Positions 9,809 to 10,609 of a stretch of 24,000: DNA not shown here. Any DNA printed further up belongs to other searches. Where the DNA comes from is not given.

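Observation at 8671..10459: Mercury-methylation gene pair hgcAB in a three-gene, translationally coupled operon led by a MarR-type regulator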

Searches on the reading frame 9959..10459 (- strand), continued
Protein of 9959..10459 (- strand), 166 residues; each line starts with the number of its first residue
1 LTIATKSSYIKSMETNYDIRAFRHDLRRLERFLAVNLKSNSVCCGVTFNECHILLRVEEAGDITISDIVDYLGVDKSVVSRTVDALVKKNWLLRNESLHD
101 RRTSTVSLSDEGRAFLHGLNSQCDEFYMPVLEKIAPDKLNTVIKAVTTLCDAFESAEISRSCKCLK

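Call 49: search_protein_families(library=pfam, proteins=[L021:4428-4871:+, L021:5111-5821:+, L021:5900-7165:-, L021:2459-3205:-, L091:4001-5002:+], max_evalue=0.001)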
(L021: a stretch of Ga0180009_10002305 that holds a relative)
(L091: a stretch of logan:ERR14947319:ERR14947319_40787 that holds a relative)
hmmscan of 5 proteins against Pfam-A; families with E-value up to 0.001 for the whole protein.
L021:4428-4871:+ (147 aa): 4 families
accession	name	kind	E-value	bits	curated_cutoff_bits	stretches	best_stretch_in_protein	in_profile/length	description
PF00583.31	Acetyltransf_1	-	3.1e-13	50.5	20.7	1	32-110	32-116/116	Acetyltransferase (GNAT) family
PF13508.13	Acetyltransf_7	-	1.2e-12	48.4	27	1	34-111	3-83/84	Acetyltransferase (GNAT) domain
PF13673.13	Acetyltransf_10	-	1.3e-10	41.7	23.6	1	31-116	28-113/128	Acetyltransferase (GNAT) domain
PF14542.12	Acetyltransf_CG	-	2.6e-05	24.7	30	1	59-108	26-74/80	GCN5-related N-acetyl-transferase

L021:5111-5821:+ (236 aa): 1 family
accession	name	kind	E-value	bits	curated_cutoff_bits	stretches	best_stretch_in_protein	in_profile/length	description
PF03773.19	ArsP_1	-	1.9e-31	109.8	32.3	1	2-227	70-290/294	Predicted permease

L021:5900-7165:- (421 aa): 3 families
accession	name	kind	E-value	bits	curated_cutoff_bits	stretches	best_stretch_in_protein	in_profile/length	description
PF01546.33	Peptidase_M20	-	1.9e-24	87.2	24.6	1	90-413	3-204/206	Peptidase family M20/M25/M40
PF07687.19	M20_dimer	-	8.9e-06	26.1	21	1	220-320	4-100/107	Peptidase dimerisation domain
PF04389.22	Peptidase_M28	-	2.5e-05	24.5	21.3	1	72-154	1-78/193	Peptidase family M28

L021:2459-3205:- (248 aa): 0 families

L091:4001-5002:+ (333 aa): 8 families
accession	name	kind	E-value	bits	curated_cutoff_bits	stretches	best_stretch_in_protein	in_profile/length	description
PF12802.13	MarR_2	-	1.3e-13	51.3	27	1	34-92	2-61/61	MarR family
PF01047.28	MarR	-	1.3e-13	51.1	24.6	1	35-91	1-57/59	MarR family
PF12840.13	HTH_20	-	6.5e-07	29.7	27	1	38-83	5-50/51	Helix-turn-helix domain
PF13463.12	HTH_27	-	9.9e-06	26.2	22.2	1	36-101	2-68/68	Winged helix DNA-binding domain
PF00581.25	Rhodanese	-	1.2e-05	26.1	22.2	1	199-289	1-100/102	Rhodanese-like domain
PF09339.16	HTH_IclR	-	4.5e-05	23.6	22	1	42-83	8-50/52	IclR helix-turn-helix domain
PF01022.26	HTH_5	-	6.4e-05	23.2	22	1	37-81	2-45/47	Bacterial regulatory protein, arsR family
PF25212.1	HVO_A0114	-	0.0001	22.4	27.6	1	36-88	21-73/84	HVO_A0114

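Call 50: search_protein_families(library=ncbifam, proteins=[L021:4428-4871:+, L021:5111-5821:+, L021:3920-4438:+], max_evalue=0.001)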
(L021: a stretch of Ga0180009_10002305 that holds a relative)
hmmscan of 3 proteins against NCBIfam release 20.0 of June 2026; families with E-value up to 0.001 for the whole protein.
L021:4428-4871:+ (147 aa): 9 families
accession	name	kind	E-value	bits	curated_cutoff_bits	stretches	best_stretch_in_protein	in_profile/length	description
NF040501.1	resist_ArsN2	equivalog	4.1e-46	155.9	125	1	11-141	2-132/133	arsenic resistance N-acetyltransferase ArsN2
NF005840.0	PRK07757.1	equivalog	1.3e-15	57.7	154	1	30-127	38-136/153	N-acetyltransferase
NF003641.0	PRK05279.1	equivalog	3.7e-12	45.8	344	1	31-124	331-426/441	amino-acid N-acetyltransferase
NF005921.0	PRK07922.1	equivalog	3.1e-10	39.9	180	1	32-121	44-134/170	amino-acid N-acetyltransferase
TIGR01890.1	N-Ac-Glu-synth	equivalog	9.2e-09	34.7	202.85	1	31-124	319-414/429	amino-acid N-acetyltransferase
NF008964.0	PRK12308.1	equivalog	7.8e-08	31.1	657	1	31-129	500-599/624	argininosuccinate lyase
TIGR01575.1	rimI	equivalog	1.4e-07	31.7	86.4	1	31-115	29-117/132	ribosomal protein S18-alanine N-acetyltransferase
NF002959.0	PRK03624.1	equivalog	1e-05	25.3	124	1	31-125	46-144/147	GNAT family acetyltransferase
NF008212.0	PRK10975.1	equivalog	4.4e-05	23.4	219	1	37-100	141-206/232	dTDP-4-amino-4,6-dideoxy-D-galactose acyltransferase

L021:5111-5821:+ (236 aa): 2 families
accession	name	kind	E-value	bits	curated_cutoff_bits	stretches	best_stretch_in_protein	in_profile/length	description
NF040736.1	efflux_SaoE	equivalog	1.1e-23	84.1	325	1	2-227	71-292/352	efflux transporter SaoE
NF033936.1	CuZnOut_SO0444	equivalog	1.6e-21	76.8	300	1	2-232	61-312/351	SO_0444 family Cu/Zn efflux transporter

L021:3920-4438:+ (172 aa): 18 families
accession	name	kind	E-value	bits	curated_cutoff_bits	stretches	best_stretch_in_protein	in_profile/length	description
NF052438.1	TransRegRv0880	equivalog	1.1e-12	48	220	1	38-160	19-137/143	Rv0880 family HTH-type transcriptional regulator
NF045593.1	bilirub_TF_BilQ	equivalog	3.2e-11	43.1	125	1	40-155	13-128/135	bilirubin utilization transcriptional regulator BilQ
NF002926.0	PRK03573.1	equivalog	8.6e-09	35.5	120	1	61-152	38-127/144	transcriptional regulator SlyA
NF053814.1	teico_TcaR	equivalog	1.2e-08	35.1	170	1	33-163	14-146/151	MarR family transcriptional regulator TcaR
TIGR02337.1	HpaR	equivalog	6.9e-08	32.4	121.2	1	63-151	34-122/130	homoprotocatechuate degradation operon regulator HpaR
NF008565.1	PRK11512.1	equivalog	1.3e-07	31.7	240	1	37-131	24-114/144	multiple antibiotic resistance transcriptional regulator MarR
NF053606.1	Sta1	subfamily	4.5e-06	26.7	80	1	51-110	14-73/100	Sta1 family transcriptional regulator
TIGR01884.1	cas_HTH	subfamily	4.5e-06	26.2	60.2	1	61-106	146-191/202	CRISPR-associated CARF protein Csa3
NF050133.1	TransRegFabT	equivalog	8.2e-06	26.2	200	1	53-146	25-118/138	fatty acid biosynthesis transcriptional regulator FabT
NF040939.2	trans_reg_lrs14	equivalog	2.3e-05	24.4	90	1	50-108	14-73/103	Lrs14 family HTH-type transcriptional regulator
NF041230.1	BagL_FevM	exception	2.8e-05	24.2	230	1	59-155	42-138/145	MarR family transcriptional regulator BagL/FevM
NF053777.1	Saro0803TransReg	equivalog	5e-05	23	200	1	65-129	45-109/140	Saro_0803 family transcriptional regulator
NF053755.1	MsvR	equivalog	5.3e-05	23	220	1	63-150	18-104/236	transcriptional factor MsvR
NF008122.0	PRK10870.1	equivalog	0.0002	21.1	157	1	36-143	38-143/176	transcriptional repressor MprA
NF033788.1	HTH_metalloreg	subfamily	0.00023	20.9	55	1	63-105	17-59/77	metalloregulator ArsR/SmtB family transcription factor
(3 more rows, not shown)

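Call 51: fold_search(model_id=the predicted structure, library=pdb)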
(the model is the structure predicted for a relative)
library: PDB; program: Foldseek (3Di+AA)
matches with E <= 10: 1649; with E <= 0.001: 273
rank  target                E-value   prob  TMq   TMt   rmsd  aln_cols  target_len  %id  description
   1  1s3j_A                6.3e-08  1.00  0.77  0.82   2.4       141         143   20  X-ray crystal structure of YusO protein from Bacillus subtilis (released 2004-04-13)
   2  1s3j_B                1.7e-07  1.00  0.66  0.71   4.0       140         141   20  X-ray crystal structure of YusO protein from Bacillus subtilis (released 2004-04-13)
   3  5h3r_B                1.9e-07  1.00  0.65  0.71   4.3       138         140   18  Crystal Structure of mutant MarR C80S from E.coli complexed with operator DNA (released 2017-08-02)
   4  5jls                  2.7e-07  1.00  0.57  0.64   4.1       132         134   21  Crystal Structure of Adhesin competence repressor (AdcR) from Streptococcus pyogenes (C-terminally His tagged) (released 2017-05-03)
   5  5h3r_A                3.7e-07  1.00  0.59  0.63   4.8       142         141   19  Crystal Structure of mutant MarR C80S from E.coli complexed with operator DNA (released 2017-08-02)
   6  8ylg_B                6.1e-07  1.00  0.63  0.61   3.2       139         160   20  Crystal structure of Burkholderia thailandensis MftR in complex with operator DNA (released 2024-11-13)
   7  3vod_A                6.5e-07  1.00  0.59  0.65   4.1       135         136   21  Crystal Structure of mutant MarR C80S from E.coli (released 2013-03-06)
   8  8ylg_A                7.9e-07  1.00  0.63  0.61   3.3       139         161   20  Crystal structure of Burkholderia thailandensis MftR in complex with operator DNA (released 2024-11-13)
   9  4zzl_B                9.0e-07  1.00  0.56  0.62   4.5       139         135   18  MexR R21W derepressor mutant causing multidrug resistance in P. aeruginosa by mexAB-oprM efflux pump expression (released 2016-07-27)
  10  22oz_D                1.0e-06  1.00  0.65  0.61   4.1       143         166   22  Structural insights into HpaR-mediated recognition of hrpX and hrpG in Xanthomonas campestris pv. campestris (released 2026-03-11)
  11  6pcp_A                1.3e-06  1.00  0.64  0.69   3.3       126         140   17  Mechanism for regulation of DNA binding of Bordetella bronchiseptica BpsR by 6-hydroxynicotinic acid (released 2019-11-06)
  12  5jlu                  1.4e-06  1.00  0.60  0.65   3.8       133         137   21  Crystal Structure of Adhesin competence repressor (AdcR) from Streptococcus pyogenes (released 2017-05-03)
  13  7dvr                  1.4e-06  1.00  0.51  0.54   6.1       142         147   21  Crystal structure of heme sensor protein PefR from Streptococcus agalactiae in complex with heme (released 2021-09-29)
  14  3voe_B                1.5e-06  1.00  0.58  0.64   4.3       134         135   21  Crystal Structure of wild type MarR (apo form) from E.coli (released 2013-03-06)
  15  3voe_A                1.6e-06  1.00  0.60  0.66   3.8       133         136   22  Crystal Structure of wild type MarR (apo form) from E.coli (released 2013-03-06)
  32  6fi9_A                2.3e-06  1.00  0.54  0.57   4.7       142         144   15  Crystal Structure of a zinc-responsive MarR family member, Lactococcus lactis ZitR (released 2019-02-20)
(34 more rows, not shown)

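Call 62: find_encoding_contigs(protein=P0246, flank=2500, max_places=2)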
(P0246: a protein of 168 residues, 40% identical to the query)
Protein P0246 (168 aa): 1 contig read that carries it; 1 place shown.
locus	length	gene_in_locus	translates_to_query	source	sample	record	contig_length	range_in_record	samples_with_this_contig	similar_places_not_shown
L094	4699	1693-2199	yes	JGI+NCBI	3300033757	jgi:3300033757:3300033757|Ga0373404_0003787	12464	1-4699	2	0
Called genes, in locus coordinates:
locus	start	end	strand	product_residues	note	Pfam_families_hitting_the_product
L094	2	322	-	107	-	?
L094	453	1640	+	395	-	PF00155:Aminotran_1_2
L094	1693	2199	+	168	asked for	PF01047:MarR, PF12802:MarR_2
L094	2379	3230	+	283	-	PF03599:CdhD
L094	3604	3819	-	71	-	PF00403:HMA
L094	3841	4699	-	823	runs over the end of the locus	PF00403:HMA, PF00122:E1-E2_ATPase, PF00702:Hydrolase, PF08282:Hydrolase_3 (faint)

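Call 63: find_encoding_contigs(protein=P0240, flank=2500, max_places=1)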
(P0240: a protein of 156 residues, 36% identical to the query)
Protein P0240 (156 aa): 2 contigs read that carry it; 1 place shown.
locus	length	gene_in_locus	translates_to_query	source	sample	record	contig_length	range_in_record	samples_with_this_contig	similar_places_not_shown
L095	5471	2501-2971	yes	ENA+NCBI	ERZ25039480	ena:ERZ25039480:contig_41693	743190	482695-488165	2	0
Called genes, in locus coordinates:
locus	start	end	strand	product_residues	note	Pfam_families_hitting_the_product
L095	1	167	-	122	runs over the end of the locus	PF01268:FTHFS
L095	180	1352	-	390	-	PF01842:ACT (faint), PF13740:ACT_6 (faint)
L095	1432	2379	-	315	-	PF00849:PseudoU_synth_2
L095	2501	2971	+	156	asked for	PF22381:Staph_reg_Sar_Rot, PF01047:MarR, PF12802:MarR_2, PF13463:HTH_27, PF22166:WHD_ArnR1 (weak), PF13412:HTH_24 (weak)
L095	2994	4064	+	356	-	PF03599:CdhD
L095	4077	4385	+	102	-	PF25160:LdpA_Fe-S-bd (weak), PF12797:Fer4_2 (weak), PF00037:Fer4, PF12837:Fer4_6 (weak), PF13237:Fer4_10, PF14697:Fer4_21, PF12838:Fer4_7, PF13187:Fer4_9, +3 more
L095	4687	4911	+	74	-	-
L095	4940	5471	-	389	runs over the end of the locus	PF00072:Response_reg, PF00990:GGDEF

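Call 64: find_encoding_contigs(protein=P0023, flank=2500, max_places=1)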
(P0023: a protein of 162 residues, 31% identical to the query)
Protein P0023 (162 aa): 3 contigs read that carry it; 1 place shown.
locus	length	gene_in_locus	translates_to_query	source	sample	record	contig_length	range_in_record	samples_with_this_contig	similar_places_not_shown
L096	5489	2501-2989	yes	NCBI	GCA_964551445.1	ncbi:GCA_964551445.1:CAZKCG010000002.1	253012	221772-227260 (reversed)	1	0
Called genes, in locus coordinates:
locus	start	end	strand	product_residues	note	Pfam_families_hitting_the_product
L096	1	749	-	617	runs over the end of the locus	PF01566:Nramp, PF00582:Usp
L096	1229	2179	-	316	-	PF18958:DUF5700, PF10026:DUF2268 (weak)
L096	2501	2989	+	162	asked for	PF01047:MarR, PF12802:MarR_2, PF09339:HTH_IclR (weak), PF13463:HTH_27 (weak)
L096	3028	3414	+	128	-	PF26697:ComGC_C (faint)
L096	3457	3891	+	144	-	-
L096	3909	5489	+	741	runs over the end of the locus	PF03781:FGE-sulfatase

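Call 72: search_protein_families(library=pfam, proteins=[P0048, P0146, P0132, P0018, P0248], max_evalue=0.001)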
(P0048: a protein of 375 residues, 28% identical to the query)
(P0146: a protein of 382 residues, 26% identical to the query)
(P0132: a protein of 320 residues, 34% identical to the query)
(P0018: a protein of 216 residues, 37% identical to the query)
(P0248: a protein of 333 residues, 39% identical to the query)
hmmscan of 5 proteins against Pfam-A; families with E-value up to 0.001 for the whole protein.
P0048 (375 aa): 13 families
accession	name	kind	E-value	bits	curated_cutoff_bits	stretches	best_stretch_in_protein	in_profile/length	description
PF12802.13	MarR_2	-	1.3e-19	70.5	27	2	182-240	2-61/61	MarR family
PF01047.28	MarR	-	1.3e-17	63.8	24.6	2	39-96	1-58/59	MarR family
PF13463.12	HTH_27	-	1.9e-11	44.5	22.2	2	186-245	4-64/68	Winged helix DNA-binding domain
PF22381.2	Staph_reg_Sar_Rot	-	3.4e-09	37.1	27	1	181-253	10-82/85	Transcriptional regulator SarA/Rot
PF01978.25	TrmB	-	1.1e-07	32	25.6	1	44-102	14-66/68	Sugar-specific transcriptional regulator TrmB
PF13601.12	HTH_34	-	1.6e-07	31.8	27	0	49-114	9-74/80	Winged helix DNA-binding domain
PF09339.16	HTH_IclR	-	3e-06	27.4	22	1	48-87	10-50/52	IclR helix-turn-helix domain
PF13545.12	HTH_Crp_2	-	1.2e-05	25.6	27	0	199-231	22-55/70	Crp-like helix-turn-helix domain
PF01022.26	HTH_5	-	6.8e-05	23.1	22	0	187-228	4-44/47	Bacterial regulatory protein, arsR family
PF25212.1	HVO_A0114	-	0.00016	21.8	27.6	0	180-234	17-71/84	HVO_A0114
PF22665.2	DUF6293_C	-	0.00018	22.3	27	0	62-110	54-99/101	DUF6293 C-terminal winged helix domain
PF21984.2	DnaD_N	-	0.00029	21.4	27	0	176-255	7-93/101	DnaD N-terminal domain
PF25213.1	HVO_A0261_N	-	0.00036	20.8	35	0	57-115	26-77/86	HVO_A0261 N-terminal domain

P0146 (382 aa): 9 families
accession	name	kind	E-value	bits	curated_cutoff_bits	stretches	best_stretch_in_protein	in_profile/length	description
PF12802.13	MarR_2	-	5.1e-18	65.4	27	2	52-101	10-60/61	MarR family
PF01047.28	MarR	-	6.3e-17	61.7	24.6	2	191-248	3-58/59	MarR family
PF13463.12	HTH_27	-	5.4e-13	49.4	22.2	2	193-257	3-68/68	Winged helix DNA-binding domain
PF22381.2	Staph_reg_Sar_Rot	-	5.3e-11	42.9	27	1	189-262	12-83/85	Transcriptional regulator SarA/Rot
PF25213.1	HVO_A0261_N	-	2e-07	31.2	35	0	202-241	19-58/86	HVO_A0261 N-terminal domain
PF13545.12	HTH_Crp_2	-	6e-06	26.6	27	0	222-247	37-65/70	Crp-like helix-turn-helix domain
PF01978.25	TrmB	-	1.2e-05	25.5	25.6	0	49-95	10-56/68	Sugar-specific transcriptional regulator TrmB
PF09339.16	HTH_IclR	-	8.5e-05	22.7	22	0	54-92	10-49/52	IclR helix-turn-helix domain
PF24034.1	DUF7343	-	0.00027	21.1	27.6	0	69-95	26-52/62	Domain of unknown function (DUF7343)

P0132 (320 aa): 9 families
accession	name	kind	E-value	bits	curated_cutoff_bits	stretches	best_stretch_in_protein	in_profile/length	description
PF09719.15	C_GCAxxG_C_C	-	5.3e-22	78.6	27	1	185-306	1-114/118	Putative redox-active protein (C_GCAxxG_C_C)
PF01047.28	MarR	-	7.9e-15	54.9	24.6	1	35-90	2-57/59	MarR family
PF12802.13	MarR_2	-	2.3e-14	53.7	27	1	33-90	2-60/61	MarR family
PF09339.16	HTH_IclR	-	2.4e-05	24.5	22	1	48-80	16-48/52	IclR helix-turn-helix domain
PF13463.12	HTH_27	-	0.00012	22.7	22.2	1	41-100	8-68/68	Winged helix DNA-binding domain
PF13551.12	HTH_29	-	0.00021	21.8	28.1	1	41-98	4-60/64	Winged helix-turn helix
PF25212.1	HVO_A0114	-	0.00044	20.4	27.6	0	44-82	30-68/84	HVO_A0114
PF25213.1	HVO_A0261_N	-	0.00052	20.3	35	0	49-99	23-68/86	HVO_A0261 N-terminal domain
PF12840.13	HTH_20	-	0.00064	20.1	27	0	46-80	14-48/51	Helix-turn-helix domain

P0018 (216 aa): 4 families
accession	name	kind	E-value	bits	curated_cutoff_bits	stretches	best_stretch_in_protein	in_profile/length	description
PF01047.28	MarR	-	1.2e-12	47.9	24.6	1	40-96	2-58/59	MarR family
PF12802.13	MarR_2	-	4.4e-12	46.4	27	1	38-96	2-61/61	MarR family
PF13463.12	HTH_27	-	1e-08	35.7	22.2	1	41-105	3-68/68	Winged helix DNA-binding domain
PF09339.16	HTH_IclR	-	9.3e-05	22.6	22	1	56-88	19-51/52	IclR helix-turn-helix domain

P0248 (333 aa): 8 families
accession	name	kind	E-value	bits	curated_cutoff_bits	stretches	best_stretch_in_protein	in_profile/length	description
PF01047.28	MarR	-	1.2e-13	51.1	24.6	1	35-91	1-57/59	MarR family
PF12802.13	MarR_2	-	1.3e-13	51.3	27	1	34-92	2-61/61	MarR family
PF12840.13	HTH_20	-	1e-06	29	27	1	38-83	5-50/51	Helix-turn-helix domain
PF13463.12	HTH_27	-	1e-05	26.1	22.2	1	36-101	2-68/68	Winged helix DNA-binding domain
PF00581.25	Rhodanese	-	1.3e-05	26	22.2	1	199-289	1-100/102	Rhodanese-like domain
PF09339.16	HTH_IclR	-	3.9e-05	23.8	22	1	42-83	8-50/52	IclR helix-turn-helix domain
PF01022.26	HTH_5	-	6.8e-05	23.1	22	1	37-81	2-45/47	Bacterial regulatory protein, arsR family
PF25212.1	HVO_A0114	-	0.0001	22.4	27.6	1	36-88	21-73/84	HVO_A0114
